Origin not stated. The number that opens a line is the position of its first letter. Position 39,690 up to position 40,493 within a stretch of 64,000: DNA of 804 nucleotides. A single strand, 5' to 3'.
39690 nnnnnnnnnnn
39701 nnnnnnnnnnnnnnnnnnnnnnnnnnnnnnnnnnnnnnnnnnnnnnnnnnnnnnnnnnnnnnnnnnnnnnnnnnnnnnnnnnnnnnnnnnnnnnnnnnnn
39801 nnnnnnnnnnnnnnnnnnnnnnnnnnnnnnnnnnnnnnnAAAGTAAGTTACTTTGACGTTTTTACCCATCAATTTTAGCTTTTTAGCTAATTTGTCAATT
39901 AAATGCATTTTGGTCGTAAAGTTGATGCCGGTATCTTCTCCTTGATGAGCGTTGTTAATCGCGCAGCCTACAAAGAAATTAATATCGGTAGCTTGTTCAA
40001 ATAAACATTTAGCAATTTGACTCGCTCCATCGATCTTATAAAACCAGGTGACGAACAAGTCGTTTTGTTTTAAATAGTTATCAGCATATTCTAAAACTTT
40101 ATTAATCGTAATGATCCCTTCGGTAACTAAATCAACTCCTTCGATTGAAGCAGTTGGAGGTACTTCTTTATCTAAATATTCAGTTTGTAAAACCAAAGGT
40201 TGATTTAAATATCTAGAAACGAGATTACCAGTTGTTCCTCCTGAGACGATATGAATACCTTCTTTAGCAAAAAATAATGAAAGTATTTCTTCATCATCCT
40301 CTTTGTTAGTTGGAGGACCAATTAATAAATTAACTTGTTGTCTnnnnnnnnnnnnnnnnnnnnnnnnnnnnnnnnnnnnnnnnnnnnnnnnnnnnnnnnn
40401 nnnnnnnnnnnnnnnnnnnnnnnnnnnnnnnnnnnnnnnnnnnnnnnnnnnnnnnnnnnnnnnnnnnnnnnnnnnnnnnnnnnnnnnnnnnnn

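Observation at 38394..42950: Sensory [FeFe] hydrogenase (HydS-PAS) / PP2C phosphatase / catalytic HydA cluster headed by a thioredoxin-like [2Fe-2S] ferredoxin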

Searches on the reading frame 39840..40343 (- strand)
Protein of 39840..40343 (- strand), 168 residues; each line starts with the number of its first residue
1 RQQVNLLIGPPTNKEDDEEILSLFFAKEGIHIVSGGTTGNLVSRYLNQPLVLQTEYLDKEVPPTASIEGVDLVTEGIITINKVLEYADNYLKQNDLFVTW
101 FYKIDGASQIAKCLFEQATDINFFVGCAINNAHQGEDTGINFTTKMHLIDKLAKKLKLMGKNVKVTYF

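Call 37: predict_structure(alignment_id=A1)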
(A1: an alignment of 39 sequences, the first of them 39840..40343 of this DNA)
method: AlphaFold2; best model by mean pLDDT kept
length: 168 residues; sequences in the alignment: 39
mean_pLDDT: 86.2   pTM: 0.84
mean pLDDT of the five models: 86.2, 86.1, 85.3, 85.0, 60.2
residues with pLDDT >= 90: 97; 70-90: 44; 50-70: 23; < 50: 4
segments of 3 or more residues with pLDDT < 50: 139-142
pLDDT, mean of each block of 10 residues (from residue 1): 90 77 95 92 95 71 87 91 93 88 89 96 85 51 74 97 94
secondary structure, 60 per line:
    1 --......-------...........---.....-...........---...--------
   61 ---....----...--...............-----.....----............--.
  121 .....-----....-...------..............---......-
elements in order: E3-8 H16-26 E30-34 H36-46 E50-52 E64-67 E72-74 H77-91 H97-101 H106-117 E120-125 H131-134 H145-158 E162-167

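Call 38: search_protein_representatives(protein=window:39840-40343:-)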
Query: 168 residues. Proteins with E-value up to 0.001 (for the whole library): 923; up to 1e-10: 500; up to 1e-30: 59. The best 150 are listed.
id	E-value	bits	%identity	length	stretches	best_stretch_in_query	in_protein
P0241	1.0e-53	198.1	52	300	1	1-168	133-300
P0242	1.0e-50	188.5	51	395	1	3-168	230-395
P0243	1.5e-50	187.9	57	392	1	1-168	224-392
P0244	4.5e-50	186.3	71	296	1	45-168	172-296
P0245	2.7e-49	183.8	54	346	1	1-168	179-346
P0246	6.8e-49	182.5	52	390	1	1-168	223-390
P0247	1.1e-47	178.5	52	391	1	3-168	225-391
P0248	1.2e-47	178.4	54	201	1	12-168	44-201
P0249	1.3e-45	171.8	60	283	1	1-131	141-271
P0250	4.0e-44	167.0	60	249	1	25-168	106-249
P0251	5.7e-44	166.5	55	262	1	1-151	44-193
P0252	7.0e-44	166.2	46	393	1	4-168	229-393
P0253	1.9e-42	161.6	52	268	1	21-168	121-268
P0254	1.1e-41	159.0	51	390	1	1-166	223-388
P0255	2.9e-41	157.7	49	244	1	2-167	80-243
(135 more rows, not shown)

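Call 42: find_related_loci(query=A1, collection=genome_contigs, flank=6000)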
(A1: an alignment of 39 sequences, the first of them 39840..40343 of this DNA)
Query A1 (168 aa) in genome_contigs; peptide patterns used: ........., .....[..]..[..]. (x = any residue, [..] = any of these).
600 stretches matched a pattern (row limit reached: there are more); 547 encode a relative of the query (tblastn E <= 1e-3); the best 80 are kept; 80 distinct loci.
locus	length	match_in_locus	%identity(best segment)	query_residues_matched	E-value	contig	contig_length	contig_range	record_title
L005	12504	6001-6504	83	1-168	5e-94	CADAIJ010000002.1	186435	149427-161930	MAG: uncultured Erysipelotrichaceae bacterium isolate RUG13318 genome assembly, contig: RUG13318_asm_2, whole genome sho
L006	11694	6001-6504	79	1-168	5e-90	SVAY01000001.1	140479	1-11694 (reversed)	MAG: Erysipelotrichaceae bacterium isolate SIG214 NODE_21_length_140479_cov_339.168744, whole genome shotgun sequence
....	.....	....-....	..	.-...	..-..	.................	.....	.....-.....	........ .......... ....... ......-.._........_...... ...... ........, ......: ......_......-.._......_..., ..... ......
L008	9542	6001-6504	61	1-168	2e-68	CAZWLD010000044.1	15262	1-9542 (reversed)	MAG TPA_asm: uncultured Anaeroplasmatales bacterium isolate binchicken_co370_319 genome assembly, contig: NODE_3824_leng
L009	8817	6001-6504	60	1-168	2e-68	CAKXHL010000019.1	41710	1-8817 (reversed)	MAG: uncultured bacterium isolate MTG243_bin.11.fa genome assembly, contig: NODE_19_length_41710_cov_10.540869, whole ge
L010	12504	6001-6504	60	1-168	1e-67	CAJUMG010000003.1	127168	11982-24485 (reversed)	MAG TPA_asm: uncultured Oscillospiraceae bacterium isolate MGBC143783 genome assembly, contig: MGBC143783.3, whole genom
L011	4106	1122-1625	61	1-168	4e-67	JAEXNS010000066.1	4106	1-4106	MAG: Bacillota bacterium isolate OH_HBrB_108 k127_1928133, whole genome shotgun sequence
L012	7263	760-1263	59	1-168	1e-66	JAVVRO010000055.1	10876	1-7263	MAG: Angelakisella sp. isolate CGS10Y1-bin86 NODE_7128_length_10876_cov_5.524443, whole genome shotgun sequence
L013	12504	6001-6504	57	1-168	5e-66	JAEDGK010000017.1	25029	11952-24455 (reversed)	MAG: Clostridiaceae bacterium isolate MAG108 NODE_1378_length_25029_cov_6.625290, whole genome shotgun sequence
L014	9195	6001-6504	57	1-168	5e-66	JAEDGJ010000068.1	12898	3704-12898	MAG: Clostridiaceae bacterium isolate MAG107 NODE_5077_length_12898_cov_6.010901, whole genome shotgun sequence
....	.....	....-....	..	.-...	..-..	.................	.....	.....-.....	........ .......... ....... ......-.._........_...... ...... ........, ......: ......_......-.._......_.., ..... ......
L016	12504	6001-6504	58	1-168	1e-65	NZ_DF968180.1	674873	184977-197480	Flexilinea flocculi strain TC1, whole genome shotgun sequence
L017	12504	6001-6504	60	1-168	8e-66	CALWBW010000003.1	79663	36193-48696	MAG: uncultured Clostridia bacterium isolate BRZ_DS__bin90 genome assembly, contig: BRZ_DS__NODE_317_length_79663_cov_5.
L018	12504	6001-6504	58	1-168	1e-65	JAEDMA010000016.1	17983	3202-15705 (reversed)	MAG: Christensenellaceae bacterium isolate MAG254 NODE_2073_length_17983_cov_5.244924, whole genome shotgun sequence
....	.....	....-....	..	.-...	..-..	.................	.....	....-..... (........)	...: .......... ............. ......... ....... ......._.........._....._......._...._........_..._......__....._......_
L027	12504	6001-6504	57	1-168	1e-64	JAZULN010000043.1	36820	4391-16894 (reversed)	MAG: Clostridia bacterium isolate T1900044908_TS20190374.MAGScoT_cleanbin_000006 SGB_3310_k141_185075, whole genome shot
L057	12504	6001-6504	54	1-168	4e-63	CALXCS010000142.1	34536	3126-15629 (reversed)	MAG: uncultured Oscillospiraceae bacterium isolate E21__bin288 genome assembly, contig: E21__k127_6704104, whole genome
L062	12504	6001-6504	54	1-168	5e-63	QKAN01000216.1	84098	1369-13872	MAG: Clostridia bacterium isolate SZUA-373 scaffold_371, whole genome shotgun sequence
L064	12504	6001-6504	55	1-168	1e-62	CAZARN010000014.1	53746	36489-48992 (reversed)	MAG TPA_asm: uncultured Clostridium sp. isolate SRP216815_co1_318 genome assembly, contig: NODE_652_length_53746_cov_9.0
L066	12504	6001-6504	54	1-168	1e-62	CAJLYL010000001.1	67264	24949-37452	MAG TPA_asm: uncultured Clostridia bacterium isolate ERR321645-bin.68 genome assembly, contig: NODE_217_length_67264_cov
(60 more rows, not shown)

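Call 64: search_protein_families(library=pfam, proteins=[L066:2362-3111:+, L057:145-2364:+, L064:2304-2960:+, L062:3322-3615:+, L027:8149-8577:-, L027:8587-8922:-, L016:620-1468:+, L016:1470-2867:+], max_evalue=0.001)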
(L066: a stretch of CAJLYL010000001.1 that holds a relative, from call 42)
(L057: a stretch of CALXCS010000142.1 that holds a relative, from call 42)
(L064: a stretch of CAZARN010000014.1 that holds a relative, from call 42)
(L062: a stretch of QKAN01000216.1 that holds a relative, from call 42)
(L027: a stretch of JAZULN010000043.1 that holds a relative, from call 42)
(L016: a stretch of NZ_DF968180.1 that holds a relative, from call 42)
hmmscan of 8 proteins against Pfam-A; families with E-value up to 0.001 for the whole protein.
L066:2362-3111:+ (249 aa): 6 families
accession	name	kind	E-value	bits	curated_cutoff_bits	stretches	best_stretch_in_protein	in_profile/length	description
PF01636.29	APH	-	1.5e-13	51.6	23.2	1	15-188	17-212/239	Phosphotransferase enzyme family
PF01163.29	RIO1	-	4e-10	40.1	22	1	122-176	99-154/187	RIO domain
PF19974.5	TCAD9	-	5.6e-06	26.2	40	1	144-183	296-335/429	Ternary complex associated domain 9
PF00069.31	Pkinase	-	3.8e-05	23.7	31.7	0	132-181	105-153/263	Protein kinase domain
PF01633.27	Choline_kinase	-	0.00037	20.3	29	1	41-183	85-201/300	Choline/ethanolamine kinase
PF03109.22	ABC1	-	0.00044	19.9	22.9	0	143-174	184-215/244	ABC1 atypical kinase-like domain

L057:145-2364:+ (739 aa): 4 families
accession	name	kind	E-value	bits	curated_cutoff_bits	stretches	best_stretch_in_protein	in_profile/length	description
PF25137.1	ADH_Fe_C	-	3.4e-52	177.4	27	1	519-732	1-194/194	Fe-containing alcohol dehydrogenase family, C-terminal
PF00465.25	Fe-ADH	-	8.6e-46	156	31.3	1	328-507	1-167/168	Iron-containing alcohol dehydrogenase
PF00171.27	Aldedh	-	1.6e-11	43.9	23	1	5-140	155-292/461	Aldehyde dehydrogenase family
PF13685.12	Fe-ADH_2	-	5.6e-09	36.6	28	1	343-427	8-93/149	Iron-containing alcohol dehydrogenase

L064:2304-2960:+ (218 aa): 2 families
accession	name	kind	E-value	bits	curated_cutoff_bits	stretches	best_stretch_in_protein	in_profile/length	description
PF02629.25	CoA_binding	-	4.2e-15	56.7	22.3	1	90-182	6-96/97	CoA binding domain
PF06971.19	Put_DNA-bind_N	-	1.2e-11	44.9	27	1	10-56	4-48/49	Putative DNA-binding protein N-terminus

L062:3322-3615:+ (97 aa): 1 family
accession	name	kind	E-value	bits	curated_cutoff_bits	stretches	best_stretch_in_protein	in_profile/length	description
PF01257.25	2Fe-2S_thioredx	-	1.5e-06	28.6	24.8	1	11-81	64-139/145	Thioredoxin-like [2Fe-2S] ferredoxin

L027:8149-8577:- (142 aa): 2 families
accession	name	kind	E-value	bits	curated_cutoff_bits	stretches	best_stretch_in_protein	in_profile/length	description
PF13581.12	HATPase_c_2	-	2.4e-20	73.3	27.4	1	17-138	6-127/127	Histidine kinase-like ATPase domain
PF02518.31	HATPase_c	-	2e-10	41.5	26.4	1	42-137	5-106/111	Histidine kinase-, DNA gyrase B-, and HSP90-like ATPase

L027:8587-8922:- (111 aa): 2 families
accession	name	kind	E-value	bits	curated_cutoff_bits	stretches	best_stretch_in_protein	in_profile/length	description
PF01740.26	STAS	-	4.6e-22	78.2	22.6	1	7-107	6-106/106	STAS domain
PF13466.11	STAS_2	-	9.1e-06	26.2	29.2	1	16-95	3-80/80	STAS domain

L016:620-1468:+ (282 aa): 1 family
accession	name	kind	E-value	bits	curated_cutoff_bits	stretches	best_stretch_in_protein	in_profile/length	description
PF10418.14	DHODB_Fe-S_bind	-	2.4e-13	50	23.9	1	215-251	2-41/41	Iron-sulfur cluster binding domain of dihydroorotate dehydrogenase B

L016:1470-2867:+ (465 aa): 13 families
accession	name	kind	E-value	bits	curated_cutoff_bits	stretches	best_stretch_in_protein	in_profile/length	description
PF14691.11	Fer4_20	-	3.9e-44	149.5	25.8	1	19-127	1-110/113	Dihydroprymidine dehydrogenase domain II, 4Fe-4S cluster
PF07992.20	Pyr_redox_2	-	3.4e-37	128.9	26.1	1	142-448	2-291/291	Pyridine nucleotide-disulphide oxidoreductase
PF00070.33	Pyr_redox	-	1.8e-14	54.5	22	2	281-352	1-75/82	Pyridine nucleotide-disulphide oxidoreductase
PF13738.12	Pyr_redox_3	-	3.9e-11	43.2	30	1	276-432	161-305/305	Pyridine nucleotide-disulphide oxidoreductase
PF13450.12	NAD_binding_8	-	4.6e-08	33.7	21.9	1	145-177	1-33/68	NAD(P)-binding Rossmann-like domain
PF01946.23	Thi4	-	5.9e-06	26.1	26.2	1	142-206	19-83/235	Thi4 family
PF01266.30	DAO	-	8.5e-06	26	27.9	1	142-175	1-35/353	FAD dependent oxidoreductase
PF12831.13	FAD_oxidored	-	9.4e-06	25.6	27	1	143-182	2-41/416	FAD dependent oxidoreductase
PF01262.27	AlaDh_PNT_C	-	1.5e-05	25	23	1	253-390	3-99/214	Alanine dehydrogenase/PNT, C-terminal domain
PF01494.25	FAD_binding_3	-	4.4e-05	23.3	22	1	142-171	3-32/349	FAD binding domain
PF00890.30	FAD_binding_2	-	0.00012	21.9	20.4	1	143-179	2-38/414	FAD binding domain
PF03486.20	HI0933_like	-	0.00037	20.4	50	1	142-173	2-33/244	HI0933-like protein Rossmann domain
PF03807.23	F420_oxidored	-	0.00062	20.7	21.6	0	281-325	1-45/94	NADP oxidoreductase coenzyme F420-dependent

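Call 78: search_protein_families(library=pfam, proteins=[window:39840-40343:-], max_evalue=10)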
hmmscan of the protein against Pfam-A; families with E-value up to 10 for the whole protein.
window:39840-40343:- (168 aa): 1 family
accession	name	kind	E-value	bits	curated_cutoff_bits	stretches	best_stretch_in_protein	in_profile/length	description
PF17238.8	NUP160_helical_2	-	0.034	14.5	25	1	104-134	149-179/194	NUP160, helical domain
